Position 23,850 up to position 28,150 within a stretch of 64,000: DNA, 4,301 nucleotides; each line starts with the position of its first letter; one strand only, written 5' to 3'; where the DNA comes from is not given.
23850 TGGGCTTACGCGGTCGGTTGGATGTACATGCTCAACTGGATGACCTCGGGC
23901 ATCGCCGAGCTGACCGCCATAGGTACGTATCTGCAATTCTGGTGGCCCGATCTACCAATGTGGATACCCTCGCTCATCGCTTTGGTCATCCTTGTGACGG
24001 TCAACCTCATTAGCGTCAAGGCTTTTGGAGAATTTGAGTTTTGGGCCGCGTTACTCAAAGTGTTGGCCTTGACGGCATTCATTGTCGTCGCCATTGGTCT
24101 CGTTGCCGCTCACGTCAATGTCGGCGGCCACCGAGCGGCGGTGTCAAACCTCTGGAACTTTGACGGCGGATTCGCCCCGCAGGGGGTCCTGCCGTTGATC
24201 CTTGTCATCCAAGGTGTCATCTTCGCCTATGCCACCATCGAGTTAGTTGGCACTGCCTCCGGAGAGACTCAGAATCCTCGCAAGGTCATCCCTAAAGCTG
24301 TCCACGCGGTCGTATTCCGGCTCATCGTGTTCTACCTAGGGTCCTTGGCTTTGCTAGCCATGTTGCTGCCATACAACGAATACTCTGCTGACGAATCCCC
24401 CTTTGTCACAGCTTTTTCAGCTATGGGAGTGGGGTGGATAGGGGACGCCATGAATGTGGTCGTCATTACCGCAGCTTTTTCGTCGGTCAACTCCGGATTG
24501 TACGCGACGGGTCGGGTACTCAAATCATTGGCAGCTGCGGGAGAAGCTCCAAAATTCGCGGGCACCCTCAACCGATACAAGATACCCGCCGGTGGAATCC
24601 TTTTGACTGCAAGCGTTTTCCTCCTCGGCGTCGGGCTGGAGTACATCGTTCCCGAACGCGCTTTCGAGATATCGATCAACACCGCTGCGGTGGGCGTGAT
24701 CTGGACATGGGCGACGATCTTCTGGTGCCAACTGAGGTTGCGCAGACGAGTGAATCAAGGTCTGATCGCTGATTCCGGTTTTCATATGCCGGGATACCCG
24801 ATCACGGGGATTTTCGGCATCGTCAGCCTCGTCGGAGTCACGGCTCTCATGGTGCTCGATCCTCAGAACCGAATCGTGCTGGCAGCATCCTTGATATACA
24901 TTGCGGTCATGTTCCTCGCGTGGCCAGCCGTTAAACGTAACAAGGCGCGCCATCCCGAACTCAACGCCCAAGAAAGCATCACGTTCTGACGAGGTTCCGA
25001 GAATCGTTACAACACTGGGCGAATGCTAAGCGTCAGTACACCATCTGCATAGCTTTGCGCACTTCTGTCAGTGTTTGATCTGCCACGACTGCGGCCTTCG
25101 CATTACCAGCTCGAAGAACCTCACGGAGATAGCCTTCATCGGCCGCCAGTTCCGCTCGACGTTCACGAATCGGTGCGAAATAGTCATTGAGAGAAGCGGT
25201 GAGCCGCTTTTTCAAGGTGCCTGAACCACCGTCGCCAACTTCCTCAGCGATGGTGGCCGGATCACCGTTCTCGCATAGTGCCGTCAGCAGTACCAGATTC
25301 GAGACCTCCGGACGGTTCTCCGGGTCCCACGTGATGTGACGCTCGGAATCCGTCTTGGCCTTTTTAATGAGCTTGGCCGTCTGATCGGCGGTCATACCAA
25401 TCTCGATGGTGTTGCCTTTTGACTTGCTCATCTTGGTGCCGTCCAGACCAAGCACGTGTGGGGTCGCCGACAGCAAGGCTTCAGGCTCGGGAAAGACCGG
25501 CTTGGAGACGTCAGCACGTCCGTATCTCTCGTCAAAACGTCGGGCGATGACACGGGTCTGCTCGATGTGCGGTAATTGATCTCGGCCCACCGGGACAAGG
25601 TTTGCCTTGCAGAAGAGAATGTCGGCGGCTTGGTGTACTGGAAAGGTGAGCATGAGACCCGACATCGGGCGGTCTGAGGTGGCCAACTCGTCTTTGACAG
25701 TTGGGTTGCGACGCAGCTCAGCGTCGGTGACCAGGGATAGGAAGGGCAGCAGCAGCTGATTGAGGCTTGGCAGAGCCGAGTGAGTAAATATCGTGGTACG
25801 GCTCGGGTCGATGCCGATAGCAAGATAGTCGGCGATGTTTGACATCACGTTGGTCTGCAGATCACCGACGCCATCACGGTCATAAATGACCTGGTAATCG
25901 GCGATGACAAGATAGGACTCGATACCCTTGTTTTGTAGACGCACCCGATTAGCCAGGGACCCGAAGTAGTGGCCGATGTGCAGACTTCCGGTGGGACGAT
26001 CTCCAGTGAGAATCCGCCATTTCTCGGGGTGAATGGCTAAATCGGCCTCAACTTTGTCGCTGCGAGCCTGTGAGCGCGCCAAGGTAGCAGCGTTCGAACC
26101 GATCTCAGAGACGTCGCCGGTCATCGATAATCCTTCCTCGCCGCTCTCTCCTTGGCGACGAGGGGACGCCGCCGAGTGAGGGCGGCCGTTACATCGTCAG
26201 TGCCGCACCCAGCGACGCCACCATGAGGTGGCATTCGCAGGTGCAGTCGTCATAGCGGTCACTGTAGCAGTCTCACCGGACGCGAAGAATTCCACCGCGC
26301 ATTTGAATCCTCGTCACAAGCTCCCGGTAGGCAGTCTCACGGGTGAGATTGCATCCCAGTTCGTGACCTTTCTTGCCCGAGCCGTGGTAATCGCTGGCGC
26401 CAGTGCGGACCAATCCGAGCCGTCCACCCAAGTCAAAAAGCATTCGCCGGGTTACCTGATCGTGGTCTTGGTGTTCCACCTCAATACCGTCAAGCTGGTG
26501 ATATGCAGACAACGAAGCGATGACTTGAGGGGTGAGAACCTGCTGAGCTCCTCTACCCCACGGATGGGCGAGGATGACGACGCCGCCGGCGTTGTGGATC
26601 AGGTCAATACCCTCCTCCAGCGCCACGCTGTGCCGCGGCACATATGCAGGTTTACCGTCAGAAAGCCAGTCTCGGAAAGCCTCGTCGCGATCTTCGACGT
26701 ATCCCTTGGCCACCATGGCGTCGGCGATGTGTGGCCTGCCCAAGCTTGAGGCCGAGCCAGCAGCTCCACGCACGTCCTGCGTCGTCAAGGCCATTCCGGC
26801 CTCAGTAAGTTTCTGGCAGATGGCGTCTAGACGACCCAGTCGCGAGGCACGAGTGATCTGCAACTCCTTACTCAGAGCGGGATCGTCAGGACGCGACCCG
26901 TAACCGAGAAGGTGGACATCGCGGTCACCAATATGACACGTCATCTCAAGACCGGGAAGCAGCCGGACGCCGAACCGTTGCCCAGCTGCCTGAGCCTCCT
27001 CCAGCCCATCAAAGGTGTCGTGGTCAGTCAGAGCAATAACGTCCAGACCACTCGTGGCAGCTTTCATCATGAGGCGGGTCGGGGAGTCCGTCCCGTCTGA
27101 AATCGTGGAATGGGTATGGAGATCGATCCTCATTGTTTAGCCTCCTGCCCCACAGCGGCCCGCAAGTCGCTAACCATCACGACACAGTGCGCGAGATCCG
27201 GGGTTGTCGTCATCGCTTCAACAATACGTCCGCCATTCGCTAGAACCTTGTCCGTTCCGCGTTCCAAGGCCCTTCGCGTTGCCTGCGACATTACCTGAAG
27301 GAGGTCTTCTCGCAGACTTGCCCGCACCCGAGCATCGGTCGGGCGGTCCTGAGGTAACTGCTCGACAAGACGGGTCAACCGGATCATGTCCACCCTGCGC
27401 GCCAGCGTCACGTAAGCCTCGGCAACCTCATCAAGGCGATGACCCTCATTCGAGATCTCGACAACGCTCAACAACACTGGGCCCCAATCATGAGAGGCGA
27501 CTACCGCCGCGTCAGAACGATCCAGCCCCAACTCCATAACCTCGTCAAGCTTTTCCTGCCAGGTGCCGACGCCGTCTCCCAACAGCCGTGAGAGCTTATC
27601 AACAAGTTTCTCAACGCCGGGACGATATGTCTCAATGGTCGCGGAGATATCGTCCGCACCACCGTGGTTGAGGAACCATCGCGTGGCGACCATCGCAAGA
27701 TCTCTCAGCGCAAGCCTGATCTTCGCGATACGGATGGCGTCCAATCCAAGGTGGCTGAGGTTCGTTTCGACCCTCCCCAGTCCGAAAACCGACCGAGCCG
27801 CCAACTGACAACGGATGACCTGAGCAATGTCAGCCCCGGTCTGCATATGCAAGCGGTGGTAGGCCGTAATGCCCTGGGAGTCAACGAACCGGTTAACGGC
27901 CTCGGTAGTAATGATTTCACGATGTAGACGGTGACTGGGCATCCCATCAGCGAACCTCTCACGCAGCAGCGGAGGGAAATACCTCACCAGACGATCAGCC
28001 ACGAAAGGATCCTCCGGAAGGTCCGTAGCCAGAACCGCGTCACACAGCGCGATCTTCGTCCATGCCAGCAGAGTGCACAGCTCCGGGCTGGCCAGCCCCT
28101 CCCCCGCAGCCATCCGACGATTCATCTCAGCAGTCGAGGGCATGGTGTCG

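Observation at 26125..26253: Unannotated Trp leader peptide and four-segment attenuator controlling trpS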

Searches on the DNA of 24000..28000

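Call 5: search_rna_families(source=window, start=24000, end=28000, threshold=evalue, max_evalue=10)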
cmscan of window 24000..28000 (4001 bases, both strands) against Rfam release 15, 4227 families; matches with E-value up to 10: 4.
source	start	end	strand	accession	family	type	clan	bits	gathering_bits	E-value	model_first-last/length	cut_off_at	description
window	25827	25896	+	RF00211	SNORD35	Gene; snRNA; snoRNA; CD-box;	CL00056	23.8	36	0.042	1-88/88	no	Small nucleolar RNA SNORD35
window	26581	26699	-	RF02966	DUF3268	Gene; sRNA;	-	23.7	65.3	0.13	1-121/121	no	DUF3268 RNA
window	25851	25896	+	RF02940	COG3860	Cis-reg;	-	16.8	42.5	1.7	1-54/54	no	COG3860 RNA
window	24497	24563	+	RF01686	Acido-1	Gene; sRNA;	-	16.4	50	8.5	1-64/64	no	Acido-1 RNA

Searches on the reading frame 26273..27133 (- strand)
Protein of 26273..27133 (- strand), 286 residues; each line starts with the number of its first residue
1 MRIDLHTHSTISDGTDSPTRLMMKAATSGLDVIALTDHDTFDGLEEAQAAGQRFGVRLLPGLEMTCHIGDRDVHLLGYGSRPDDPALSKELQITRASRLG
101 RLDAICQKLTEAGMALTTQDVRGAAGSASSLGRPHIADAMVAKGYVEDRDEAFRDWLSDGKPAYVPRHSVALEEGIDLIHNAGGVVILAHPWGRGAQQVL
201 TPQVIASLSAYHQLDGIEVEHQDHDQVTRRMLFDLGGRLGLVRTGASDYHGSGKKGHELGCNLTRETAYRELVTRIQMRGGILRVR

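Call 7: search_protein_families(library=pfam, proteins=[window:26273-27133:-])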
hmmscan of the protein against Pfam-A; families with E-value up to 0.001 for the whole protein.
window:26273-27133:- (286 aa): 1 family
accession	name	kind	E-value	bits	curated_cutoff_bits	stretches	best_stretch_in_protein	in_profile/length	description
PF02811.25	PHP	-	1.4e-10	42.1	26.4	1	4-67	1-66/164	PHP domain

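Call 71: search_protein_families(library=ncbifam, proteins=[window:26273-27133:-])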
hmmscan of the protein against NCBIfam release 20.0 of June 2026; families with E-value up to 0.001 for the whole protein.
window:26273-27133:- (286 aa): 9 families
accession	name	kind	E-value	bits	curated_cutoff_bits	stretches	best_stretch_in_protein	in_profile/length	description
NF041577.1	nside_bi_sphtase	equivalog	2.8e-54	184.1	400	1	2-262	3-262/276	3',5'-nucleoside bisphosphate phosphatase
NF047791.1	RNaseRnm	equivalog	2.2e-45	155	375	1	2-265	2-264/275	RNase RNM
NF041661.1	Cycl_ph_dihydrol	equivalog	9.4e-31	107.1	500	1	4-252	1-246/259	phosphoribosyl 1,2-cyclic phosphate 1,2-diphosphodiesterase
NF038032.1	CehA_McbA_metalo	domain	9.6e-17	61.4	80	1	2-79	4-78/315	CehA/McbA family metallohydrolase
NF045780.1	TrlF_fam_ATP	equivalog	1.5e-09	37.2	350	1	2-80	7-97/944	TrlF family AAA-like ATPase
NF004981.0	PRK06361.1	equivalog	2.1e-07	30.6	117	1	2-67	1-73/217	histidinol phosphate phosphatase domain-containing protein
NF004225.0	PRK05672.1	subfamily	2.8e-06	25.7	939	1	5-79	9-86/1047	error-prone DNA polymerase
NF005928.0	PRK07945.1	equivalog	1.9e-05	24.2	250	1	2-39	99-136/337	PHP domain-containing protein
NF001688.0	PRK00448.1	equivalog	4.2e-05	21.3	873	1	2-65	338-403/1445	PolC-type DNA polymerase III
